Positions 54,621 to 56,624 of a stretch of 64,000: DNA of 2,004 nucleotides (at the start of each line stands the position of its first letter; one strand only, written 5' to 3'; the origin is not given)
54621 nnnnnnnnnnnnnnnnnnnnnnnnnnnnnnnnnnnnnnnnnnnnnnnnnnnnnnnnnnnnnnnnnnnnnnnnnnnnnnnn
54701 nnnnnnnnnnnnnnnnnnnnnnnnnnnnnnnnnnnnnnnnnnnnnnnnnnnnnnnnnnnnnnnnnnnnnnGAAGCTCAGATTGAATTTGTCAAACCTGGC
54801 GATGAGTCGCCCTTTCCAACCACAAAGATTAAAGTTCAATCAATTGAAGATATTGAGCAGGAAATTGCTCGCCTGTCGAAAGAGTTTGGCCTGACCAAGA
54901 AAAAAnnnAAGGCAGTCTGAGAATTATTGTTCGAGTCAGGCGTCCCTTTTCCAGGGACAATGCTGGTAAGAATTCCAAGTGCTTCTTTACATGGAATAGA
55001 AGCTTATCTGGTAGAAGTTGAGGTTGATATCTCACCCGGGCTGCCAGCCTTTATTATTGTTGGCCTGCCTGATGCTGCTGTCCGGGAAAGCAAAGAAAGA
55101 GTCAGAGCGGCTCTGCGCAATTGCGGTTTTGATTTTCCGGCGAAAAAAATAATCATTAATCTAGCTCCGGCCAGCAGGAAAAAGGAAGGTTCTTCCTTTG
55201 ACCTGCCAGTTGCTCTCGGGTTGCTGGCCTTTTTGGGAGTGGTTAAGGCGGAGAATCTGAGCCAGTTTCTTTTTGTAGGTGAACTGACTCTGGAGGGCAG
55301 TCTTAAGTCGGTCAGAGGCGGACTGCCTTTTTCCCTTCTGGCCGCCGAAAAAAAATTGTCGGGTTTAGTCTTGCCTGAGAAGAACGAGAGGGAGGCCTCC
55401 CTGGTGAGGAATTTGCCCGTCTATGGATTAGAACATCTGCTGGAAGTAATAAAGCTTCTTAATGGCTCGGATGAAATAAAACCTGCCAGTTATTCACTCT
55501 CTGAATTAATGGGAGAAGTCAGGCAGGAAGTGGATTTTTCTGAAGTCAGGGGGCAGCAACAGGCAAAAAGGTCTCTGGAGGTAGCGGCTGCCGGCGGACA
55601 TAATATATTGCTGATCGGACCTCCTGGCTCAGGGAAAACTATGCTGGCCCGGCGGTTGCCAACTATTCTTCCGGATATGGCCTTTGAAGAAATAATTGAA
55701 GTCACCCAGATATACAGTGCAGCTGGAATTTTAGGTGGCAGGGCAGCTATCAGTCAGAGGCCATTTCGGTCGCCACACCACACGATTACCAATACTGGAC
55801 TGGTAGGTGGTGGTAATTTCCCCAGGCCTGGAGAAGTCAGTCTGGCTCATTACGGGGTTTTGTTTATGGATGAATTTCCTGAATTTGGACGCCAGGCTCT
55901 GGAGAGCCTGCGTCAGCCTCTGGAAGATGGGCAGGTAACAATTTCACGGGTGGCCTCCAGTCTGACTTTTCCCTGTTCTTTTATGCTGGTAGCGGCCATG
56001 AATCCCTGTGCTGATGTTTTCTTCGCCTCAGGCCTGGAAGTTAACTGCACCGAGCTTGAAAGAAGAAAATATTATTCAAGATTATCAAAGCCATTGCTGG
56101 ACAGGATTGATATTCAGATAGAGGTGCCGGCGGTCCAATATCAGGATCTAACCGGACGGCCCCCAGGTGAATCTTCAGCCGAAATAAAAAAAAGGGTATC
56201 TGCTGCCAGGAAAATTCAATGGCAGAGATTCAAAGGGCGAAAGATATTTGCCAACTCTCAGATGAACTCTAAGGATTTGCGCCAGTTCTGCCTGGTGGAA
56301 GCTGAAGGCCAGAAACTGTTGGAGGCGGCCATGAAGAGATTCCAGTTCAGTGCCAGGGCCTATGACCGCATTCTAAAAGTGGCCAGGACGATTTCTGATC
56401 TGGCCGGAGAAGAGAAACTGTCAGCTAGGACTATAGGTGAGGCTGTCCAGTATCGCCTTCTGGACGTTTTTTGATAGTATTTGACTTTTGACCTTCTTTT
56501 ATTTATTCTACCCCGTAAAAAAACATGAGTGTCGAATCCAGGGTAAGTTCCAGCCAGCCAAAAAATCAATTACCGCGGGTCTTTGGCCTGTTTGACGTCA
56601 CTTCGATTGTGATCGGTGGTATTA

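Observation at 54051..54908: MglA-type polarity GTPase with a long disordered C-terminal tail and no MglB partner nearby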

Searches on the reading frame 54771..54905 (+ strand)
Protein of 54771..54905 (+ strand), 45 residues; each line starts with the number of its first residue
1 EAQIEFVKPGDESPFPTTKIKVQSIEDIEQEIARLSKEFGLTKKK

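Call 33: search_protein_representatives(alignment_id=A3)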
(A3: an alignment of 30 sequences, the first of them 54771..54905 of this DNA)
Query: 30 sequences, 44 profile positions. Proteins with E-value up to 0.001 (for the whole library): 31; up to 1e-10: 3; up to 1e-30: 0. The best 31 are listed.
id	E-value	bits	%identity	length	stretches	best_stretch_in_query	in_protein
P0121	1.6e-18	81.9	-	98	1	2-44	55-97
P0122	7.3e-17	76.6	-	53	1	1-44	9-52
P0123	5.6e-11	57.7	-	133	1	5-44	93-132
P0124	1.5e-10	56.4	-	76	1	1-43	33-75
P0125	2.4e-10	55.7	-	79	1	1-44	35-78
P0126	2.8e-10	55.5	-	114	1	2-44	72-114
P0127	1.9e-09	52.8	-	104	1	2-40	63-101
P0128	3.3e-09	52.1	-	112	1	1-44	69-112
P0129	4.2e-09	51.7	-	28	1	18-44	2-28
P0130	1.6e-08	49.9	-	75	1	1-41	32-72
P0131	2.9e-08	49.0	-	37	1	8-41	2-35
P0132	1.1e-07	47.2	-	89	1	1-43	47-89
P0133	1.9e-07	46.4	-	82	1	8-40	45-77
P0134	2.0e-07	46.4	-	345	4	8-26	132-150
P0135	2.0e-07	46.3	-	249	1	1-40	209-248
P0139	1.2e-06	43.8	-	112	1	1-41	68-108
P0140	2.1e-06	43.1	-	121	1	1-44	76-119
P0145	8.4e-06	41.2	-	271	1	1-44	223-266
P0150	4.1e-04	35.7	-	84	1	1-40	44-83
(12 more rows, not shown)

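Call 44: search_solved_structures(query=A3, max_evalue=10, show_alignments=3)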
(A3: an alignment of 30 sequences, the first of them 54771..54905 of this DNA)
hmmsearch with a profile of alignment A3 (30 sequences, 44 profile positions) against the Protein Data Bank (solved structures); distinct sequences matched with E-value up to 10: 9.
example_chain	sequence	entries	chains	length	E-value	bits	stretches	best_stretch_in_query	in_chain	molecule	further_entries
1t3j_A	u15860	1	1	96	0.067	15.8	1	25-38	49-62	mitofusin 1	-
4ka7_A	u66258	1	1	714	0.32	13.6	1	28-41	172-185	Oligopeptidase A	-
4ka8_A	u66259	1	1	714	0.32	13.6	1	28-41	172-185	Oligopeptidase A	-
4put_A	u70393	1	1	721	0.33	13.6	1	28-41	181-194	Cytosolic oligopeptidase A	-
3vyi_A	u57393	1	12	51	0.4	13.3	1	24-37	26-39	Voltage-gated hydrogen channel 1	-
1k1f_A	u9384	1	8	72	0.69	12.6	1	22-34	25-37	BREAKPOINT CLUSTER REGION PROTEIN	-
6z1p_BG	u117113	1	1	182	0.73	12.5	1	17-38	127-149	mS76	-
13de_F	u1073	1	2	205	1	12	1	15-40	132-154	Ewing's tumor-associated antigen 1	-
9zd3_F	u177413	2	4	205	1.1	12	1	15-40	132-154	Ewing's tumor-associated antigen 1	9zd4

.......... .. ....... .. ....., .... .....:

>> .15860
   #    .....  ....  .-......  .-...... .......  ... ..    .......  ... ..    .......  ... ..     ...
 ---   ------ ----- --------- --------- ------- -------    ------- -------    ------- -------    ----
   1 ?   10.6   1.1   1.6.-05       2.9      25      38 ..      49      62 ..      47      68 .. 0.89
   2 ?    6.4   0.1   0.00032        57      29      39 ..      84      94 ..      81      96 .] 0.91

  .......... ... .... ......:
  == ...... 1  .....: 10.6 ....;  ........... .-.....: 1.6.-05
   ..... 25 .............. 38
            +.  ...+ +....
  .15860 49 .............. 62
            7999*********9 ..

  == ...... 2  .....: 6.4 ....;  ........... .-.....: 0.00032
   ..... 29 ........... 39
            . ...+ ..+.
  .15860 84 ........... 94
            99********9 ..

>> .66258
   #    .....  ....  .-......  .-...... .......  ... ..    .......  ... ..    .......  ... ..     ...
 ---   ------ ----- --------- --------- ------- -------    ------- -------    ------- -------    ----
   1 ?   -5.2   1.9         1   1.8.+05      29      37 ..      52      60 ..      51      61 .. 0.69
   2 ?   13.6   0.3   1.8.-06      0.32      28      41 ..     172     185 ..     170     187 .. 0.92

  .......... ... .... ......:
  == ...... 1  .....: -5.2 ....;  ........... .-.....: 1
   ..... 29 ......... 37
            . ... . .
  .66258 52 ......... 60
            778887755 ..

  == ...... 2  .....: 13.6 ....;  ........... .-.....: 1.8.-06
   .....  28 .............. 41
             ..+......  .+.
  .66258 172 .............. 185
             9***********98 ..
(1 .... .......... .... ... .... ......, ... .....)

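Call 46: list_cluster_members(proteins=[P0145, P0135, P0126, P0128, P0139, P0150, P0140, P0068, P0109, P0117])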
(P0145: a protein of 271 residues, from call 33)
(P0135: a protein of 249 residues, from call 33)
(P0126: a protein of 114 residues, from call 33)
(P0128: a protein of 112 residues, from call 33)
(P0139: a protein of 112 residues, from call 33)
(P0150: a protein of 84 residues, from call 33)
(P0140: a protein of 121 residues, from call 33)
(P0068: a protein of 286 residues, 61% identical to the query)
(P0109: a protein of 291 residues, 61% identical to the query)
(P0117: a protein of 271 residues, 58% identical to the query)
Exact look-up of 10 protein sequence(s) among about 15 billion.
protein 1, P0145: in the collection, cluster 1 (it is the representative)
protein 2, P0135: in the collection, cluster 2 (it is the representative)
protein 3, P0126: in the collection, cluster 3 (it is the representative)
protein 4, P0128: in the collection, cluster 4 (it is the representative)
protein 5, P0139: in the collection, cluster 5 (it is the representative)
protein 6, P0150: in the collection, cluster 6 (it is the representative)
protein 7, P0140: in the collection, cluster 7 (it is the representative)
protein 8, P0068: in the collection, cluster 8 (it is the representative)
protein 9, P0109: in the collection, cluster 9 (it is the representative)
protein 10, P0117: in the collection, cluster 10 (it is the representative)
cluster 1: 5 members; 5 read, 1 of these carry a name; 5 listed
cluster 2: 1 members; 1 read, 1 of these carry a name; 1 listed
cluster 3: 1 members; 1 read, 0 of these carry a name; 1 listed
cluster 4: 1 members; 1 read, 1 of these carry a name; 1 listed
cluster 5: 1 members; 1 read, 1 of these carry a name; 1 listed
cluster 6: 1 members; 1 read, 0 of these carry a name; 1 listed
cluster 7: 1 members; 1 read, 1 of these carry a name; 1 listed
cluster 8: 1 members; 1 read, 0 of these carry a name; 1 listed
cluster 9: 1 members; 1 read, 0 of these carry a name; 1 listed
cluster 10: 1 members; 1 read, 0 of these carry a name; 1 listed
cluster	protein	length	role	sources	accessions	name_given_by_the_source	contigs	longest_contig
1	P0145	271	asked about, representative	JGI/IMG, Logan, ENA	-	-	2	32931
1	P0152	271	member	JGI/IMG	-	mutual gliding-motility protein MglA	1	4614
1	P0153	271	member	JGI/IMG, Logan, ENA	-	-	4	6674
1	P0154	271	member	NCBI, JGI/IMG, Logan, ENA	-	-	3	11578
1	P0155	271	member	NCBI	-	-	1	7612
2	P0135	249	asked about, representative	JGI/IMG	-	hypothetical protein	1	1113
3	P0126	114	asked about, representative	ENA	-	-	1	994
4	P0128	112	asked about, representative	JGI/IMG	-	hypothetical protein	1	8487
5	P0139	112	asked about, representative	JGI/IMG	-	hypothetical protein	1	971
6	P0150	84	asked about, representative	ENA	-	-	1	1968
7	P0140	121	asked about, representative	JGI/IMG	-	hypothetical protein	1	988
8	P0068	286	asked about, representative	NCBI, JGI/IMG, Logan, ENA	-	-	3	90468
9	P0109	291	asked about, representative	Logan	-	-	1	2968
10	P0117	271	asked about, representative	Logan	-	-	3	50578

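Call 58: find_homologous_proteins(query=P0145, max_evalue=1e-10)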
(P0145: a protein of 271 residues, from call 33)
Query P0145 (271 aa): 8000 proteins with E <= 1e-10 among 8000 candidates; the best 120 are listed.
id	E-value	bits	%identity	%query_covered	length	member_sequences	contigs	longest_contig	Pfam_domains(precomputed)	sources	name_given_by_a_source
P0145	1.6e-172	590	100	100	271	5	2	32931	PF00071.29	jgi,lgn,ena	-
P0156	1.7e-144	498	84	100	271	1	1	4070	PF00071.29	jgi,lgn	jgi:GTPase SAR1 family protein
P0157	4.1e-141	487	82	100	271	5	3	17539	PF00071.29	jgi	jgi:signal recognition particle receptor subunit beta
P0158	3.6e-139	481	82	100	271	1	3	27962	-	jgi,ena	jgi:hypothetical protein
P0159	1.0e-137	476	80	100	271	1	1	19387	PF00071.29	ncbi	-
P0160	3.1e-135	468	79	100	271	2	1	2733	-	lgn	-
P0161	9.8e-135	466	79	100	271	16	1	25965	-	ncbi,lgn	ncbi:MAG: GTPase domain-containing protein [Candidatus Aminicenantales bacterium]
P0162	3.5e-134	464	80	100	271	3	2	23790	PF00071.29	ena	-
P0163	3.8e-134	464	80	100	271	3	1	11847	PF00071.29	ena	-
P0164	1.7e-133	462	76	100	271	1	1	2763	-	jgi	jgi:signal recognition particle receptor subunit beta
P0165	3.5e-133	461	76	99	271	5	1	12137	PF00071.29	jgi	jgi:signal recognition particle receptor subunit beta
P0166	7.6e-133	460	78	99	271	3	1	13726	PF00071.29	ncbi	-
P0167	7.8e-133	460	78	99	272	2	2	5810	PF00071.29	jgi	jgi:signal recognition particle receptor subunit beta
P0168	1.3e-132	459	77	100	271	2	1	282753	PF00071.29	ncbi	-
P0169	1.7e-132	459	76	100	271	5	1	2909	PF00071.29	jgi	jgi:GTPase SAR1 family protein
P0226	5.7e-114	398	68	97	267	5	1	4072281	-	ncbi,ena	-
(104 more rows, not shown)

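Call 60: find_encoding_contigs(protein=P0226, flank=10000, max_places=1)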
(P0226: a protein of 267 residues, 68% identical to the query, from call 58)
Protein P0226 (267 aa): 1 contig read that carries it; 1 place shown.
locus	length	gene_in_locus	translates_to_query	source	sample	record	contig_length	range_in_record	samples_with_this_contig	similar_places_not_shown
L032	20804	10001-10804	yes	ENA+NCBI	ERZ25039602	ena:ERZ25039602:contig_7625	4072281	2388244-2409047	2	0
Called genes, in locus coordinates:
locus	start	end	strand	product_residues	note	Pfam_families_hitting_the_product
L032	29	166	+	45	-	-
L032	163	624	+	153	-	-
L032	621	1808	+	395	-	PF00534:Glycos_transf_1, PF13692:Glyco_trans_1_4, PF13524:Glyco_trans_1_2 (weak)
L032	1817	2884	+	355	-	PF00534:Glycos_transf_1, PF13692:Glyco_trans_1_4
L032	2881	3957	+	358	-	PF00534:Glycos_transf_1, PF13692:Glyco_trans_1_4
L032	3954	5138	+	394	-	PF13439:Glyco_transf_4 (faint), PF00534:Glycos_transf_1, PF13692:Glyco_trans_1_4, PF13524:Glyco_trans_1_2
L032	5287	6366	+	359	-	PF05448:AXE1 (weak), PF02129:Peptidase_S15, PF00326:Peptidase_S9 (faint)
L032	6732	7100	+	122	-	PF08530:PepX_C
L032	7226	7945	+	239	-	PF12838:Fer4_7 (faint), PF13187:Fer4_9 (faint), PF13534:Fer4_17 (faint), PF12837:Fer4_6 (faint), PF13237:Fer4_10 (faint), PF00037:Fer4 (faint), PF12797:Fer4_2 (weak), PF14697:Fer4_21 (weak)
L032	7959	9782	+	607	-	PF02730:AFOR_N, PF01314:AFOR_C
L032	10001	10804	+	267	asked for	-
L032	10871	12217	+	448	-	PF13541:ChlI, PF00158:Sigma54_activat (faint), PF00493:MCM (weak), PF01078:Mg_chelatase, PF07728:AAA_5, PF13335:Mg_chelatase_C (weak)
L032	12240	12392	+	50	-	PF13335:Mg_chelatase_C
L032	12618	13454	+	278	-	PF00596:Aldolase_II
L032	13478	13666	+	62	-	PF00171:Aldedh (weak)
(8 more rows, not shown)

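Call 96: find_encoding_contigs(protein=P0168, flank=10000, max_places=1)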
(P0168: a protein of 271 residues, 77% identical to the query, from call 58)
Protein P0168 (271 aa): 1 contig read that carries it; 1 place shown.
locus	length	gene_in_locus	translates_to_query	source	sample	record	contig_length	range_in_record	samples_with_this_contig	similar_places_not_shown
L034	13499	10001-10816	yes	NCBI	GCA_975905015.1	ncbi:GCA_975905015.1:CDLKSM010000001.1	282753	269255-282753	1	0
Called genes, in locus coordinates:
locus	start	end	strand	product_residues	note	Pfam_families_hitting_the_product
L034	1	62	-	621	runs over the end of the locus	PF04188:Mannosyl_trans2 (weak)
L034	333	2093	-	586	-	PF03577:Peptidase_C69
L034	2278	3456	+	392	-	-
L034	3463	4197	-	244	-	PF01416:PseudoU_synth_1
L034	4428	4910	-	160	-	PF18306:LDcluster4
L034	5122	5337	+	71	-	-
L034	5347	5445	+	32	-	-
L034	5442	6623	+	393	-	PF00534:Glycos_transf_1, PF13692:Glyco_trans_1_4, PF13524:Glyco_trans_1_2 (weak)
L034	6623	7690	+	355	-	PF00534:Glycos_transf_1, PF13692:Glyco_trans_1_4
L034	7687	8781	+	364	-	PF00534:Glycos_transf_1, PF13692:Glyco_trans_1_4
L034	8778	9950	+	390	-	PF13439:Glyco_transf_4 (weak), PF00534:Glycos_transf_1, PF13692:Glyco_trans_1_4, PF13524:Glyco_trans_1_2 (weak)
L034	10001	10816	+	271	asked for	PF00071:Ras (weak)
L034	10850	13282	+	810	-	-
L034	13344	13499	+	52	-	?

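Call 97: find_encoding_contigs(protein=P0145, flank=10000, max_places=1)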
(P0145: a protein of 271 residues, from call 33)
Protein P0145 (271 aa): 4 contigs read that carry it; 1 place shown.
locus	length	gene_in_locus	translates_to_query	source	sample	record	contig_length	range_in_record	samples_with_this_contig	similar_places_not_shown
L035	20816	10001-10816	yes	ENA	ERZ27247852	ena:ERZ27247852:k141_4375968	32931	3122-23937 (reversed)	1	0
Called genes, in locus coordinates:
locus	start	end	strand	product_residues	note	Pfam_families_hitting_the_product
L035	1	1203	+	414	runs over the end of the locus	PF04055:Radical_SAM, PF13186:SPASM (weak)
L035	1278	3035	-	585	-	PF03577:Peptidase_C69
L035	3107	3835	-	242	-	PF01416:PseudoU_synth_1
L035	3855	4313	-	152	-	PF18306:LDcluster4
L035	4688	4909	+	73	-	-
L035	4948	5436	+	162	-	-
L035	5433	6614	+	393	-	PF00534:Glycos_transf_1, PF13692:Glyco_trans_1_4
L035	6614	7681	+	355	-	PF00534:Glycos_transf_1, PF13692:Glyco_trans_1_4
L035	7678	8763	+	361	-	PF00534:Glycos_transf_1, PF13692:Glyco_trans_1_4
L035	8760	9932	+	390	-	PF13439:Glyco_transf_4 (faint), PF00534:Glycos_transf_1, PF13692:Glyco_trans_1_4, PF13524:Glyco_trans_1_2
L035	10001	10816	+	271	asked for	PF00071:Ras (weak)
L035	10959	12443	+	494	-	PF13541:ChlI, PF00158:Sigma54_activat (faint), PF00493:MCM (faint), PF01078:Mg_chelatase, PF07728:AAA_5 (faint), PF13335:Mg_chelatase_C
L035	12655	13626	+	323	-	PF00248:Aldo_ket_red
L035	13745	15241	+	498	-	PF01546:Peptidase_M20 (weak), PF07687:M20_dimer (weak)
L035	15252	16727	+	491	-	PF13520:AA_permease_2, PF00324:AA_permease, PF13906:AA_permease_C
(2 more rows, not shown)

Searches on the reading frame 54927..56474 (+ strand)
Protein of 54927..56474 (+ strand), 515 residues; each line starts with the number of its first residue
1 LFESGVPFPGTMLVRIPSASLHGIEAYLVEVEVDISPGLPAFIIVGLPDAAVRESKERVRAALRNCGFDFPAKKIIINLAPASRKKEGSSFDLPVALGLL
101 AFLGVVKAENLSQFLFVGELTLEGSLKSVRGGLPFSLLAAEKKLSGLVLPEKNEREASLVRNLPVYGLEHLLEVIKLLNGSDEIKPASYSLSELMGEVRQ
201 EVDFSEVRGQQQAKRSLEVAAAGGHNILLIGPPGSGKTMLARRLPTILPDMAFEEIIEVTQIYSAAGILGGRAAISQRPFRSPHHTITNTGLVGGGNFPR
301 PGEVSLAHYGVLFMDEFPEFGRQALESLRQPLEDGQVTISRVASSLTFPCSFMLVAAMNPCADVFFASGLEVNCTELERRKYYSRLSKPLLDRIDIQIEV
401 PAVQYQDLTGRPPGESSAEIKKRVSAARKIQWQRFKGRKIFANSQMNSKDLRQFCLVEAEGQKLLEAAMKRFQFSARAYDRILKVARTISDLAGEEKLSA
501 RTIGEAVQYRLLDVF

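Call 3: search_protein_families(library=pfam, proteins=[window:54927-56474:+], max_evalue=0.01)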
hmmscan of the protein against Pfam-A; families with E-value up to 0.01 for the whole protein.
window:54927-56474:+ (515 aa): 15 families
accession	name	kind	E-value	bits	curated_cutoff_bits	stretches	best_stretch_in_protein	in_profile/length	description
PF01078.27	Mg_chelatase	-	1.5e-87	292.8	20.3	1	203-407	1-206/207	Magnesium chelatase, subunit ChlI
PF13541.12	ChlI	-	1.2e-44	151.5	27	1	31-153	1-121/121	Subunit ChlI of Mg-chelatase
PF13335.12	Mg_chelatase_C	-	8.1e-33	113.3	26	1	414-510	1-94/94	Magnesium chelatase, subunit ChlI C-terminal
PF07728.20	AAA_5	-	6.8e-09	36.3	22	1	226-361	1-124/139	AAA domain (dynein-related subfamily)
PF00493.29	MCM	-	8.2e-07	28.8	23.3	1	301-365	114-178/224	MCM P-loop domain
PF00158.32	Sigma54_activat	-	6.2e-06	26.4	20.2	0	295-359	80-142/168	Sigma-54 interaction domain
PF00004.35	AAA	-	0.0001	23.2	21.2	1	227-244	1-18/131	ATPase family associated with various cellular activities (AAA)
PF13191.12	AAA_16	-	0.00013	22.9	32.6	1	216-250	15-50/167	AAA ATPase domain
PF13401.12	AAA_22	-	0.00042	21.1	27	1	226-249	7-30/130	AAA domain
PF05362.19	Lon_C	-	0.0011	19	21.1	1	52-158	66-177/205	Lon protease (S16) C-terminal proteolytic domain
PF05496.18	RuvB_N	-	0.0016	18.6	27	0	204-242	6-51/159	Holliday junction DNA helicase RuvB P-loop domain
PF14532.12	Sigma54_activ_2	-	0.0019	18.9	25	0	211-244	8-41/138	Sigma-54 interaction domain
PF20720.3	nSTAND3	-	0.0028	17.8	27.2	1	225-259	18-51/155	Novel STAND NTPase 3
PF20030.5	bpMoxR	-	0.0036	16.9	27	1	215-255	22-62/205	MoxR domain in the MoxR-vWA-beta-propeller ternary systems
PF13671.12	AAA_33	-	0.0047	17.7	27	0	227-246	2-21/143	AAA domain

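Call 4: search_protein_families(library=ncbifam, proteins=[window:54927-56474:+], max_evalue=0.01)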
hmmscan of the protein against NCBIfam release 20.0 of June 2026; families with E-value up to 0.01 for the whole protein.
window:54927-56474:+ (515 aa): 17 families
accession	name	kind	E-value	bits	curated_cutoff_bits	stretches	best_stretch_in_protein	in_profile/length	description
TIGR00368.1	TIGR00368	hypoth_equivalog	3.5e-187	622.9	362.4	1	18-510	3-499/499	YifB family Mg chelatase-like AAA ATPase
NF007365.0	PRK09862.1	equivalog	2.9e-131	438.5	530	1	22-513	12-495/506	YifB family Mg chelatase-like AAA ATPase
TIGR02902.1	spore_lonB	equivalog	8.2e-12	44.5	723.3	1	190-339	50-206/531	ATP-dependent protease LonB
TIGR00764.1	lon_rel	equivalog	4.8e-10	38.7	516.6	1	206-259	19-72/608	ATP-dependent protease LonB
TIGR02903.1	spore_lon_C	equivalog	2.5e-09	36.2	678.8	1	199-340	148-297/615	Lon family ATP-dependent protease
TIGR02442.1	Cob-chelat-sub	hypoth_equivalog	8.4e-08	31.1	779.45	1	298-360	117-179/641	putative cobaltochelatase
NF038308.1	RNA_repair_RtcR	equivalog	2.6e-07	29.9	650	0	217-244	197-224/530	RNA repair transcriptional activator RtcR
TIGR02031.1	BchD-ChlD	equivalog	7.1e-06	25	499.55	1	229-361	21-144/608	magnesium chelatase ATPase subunit D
TIGR03922.1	T7SS_EccA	equivalog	0.00013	20.7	466.65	1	211-252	300-340/557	type VII secretion AAA-ATPase EccA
NF003745.1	PRK05342.1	equivalog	0.00026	20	359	1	224-248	109-133/418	ATP-dependent Clp protease ATP-binding subunit ClpX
NF000868.0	PRK00080.1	equivalog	0.00032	19.7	282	0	203-243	23-70/330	Holliday junction branch migration DNA helicase RuvB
TIGR00382.1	clpX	equivalog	0.00074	18.6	370.75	1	223-248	116-141/414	ATP-dependent protease ATP-binding subunit ClpX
TIGR01189.1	ccmA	equivalog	0.0019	17.9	131.6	0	206-247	8-49/198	heme ABC exporter ATP-binding protein CcmA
TIGR00635.1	ruvB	equivalog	0.0022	17.1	299.05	0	206-242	5-48/305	Holliday junction branch migration DNA helicase RuvB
NF010054.0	PRK13531.1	equivalog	0.0049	16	681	1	210-247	25-62/498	ATPase RavA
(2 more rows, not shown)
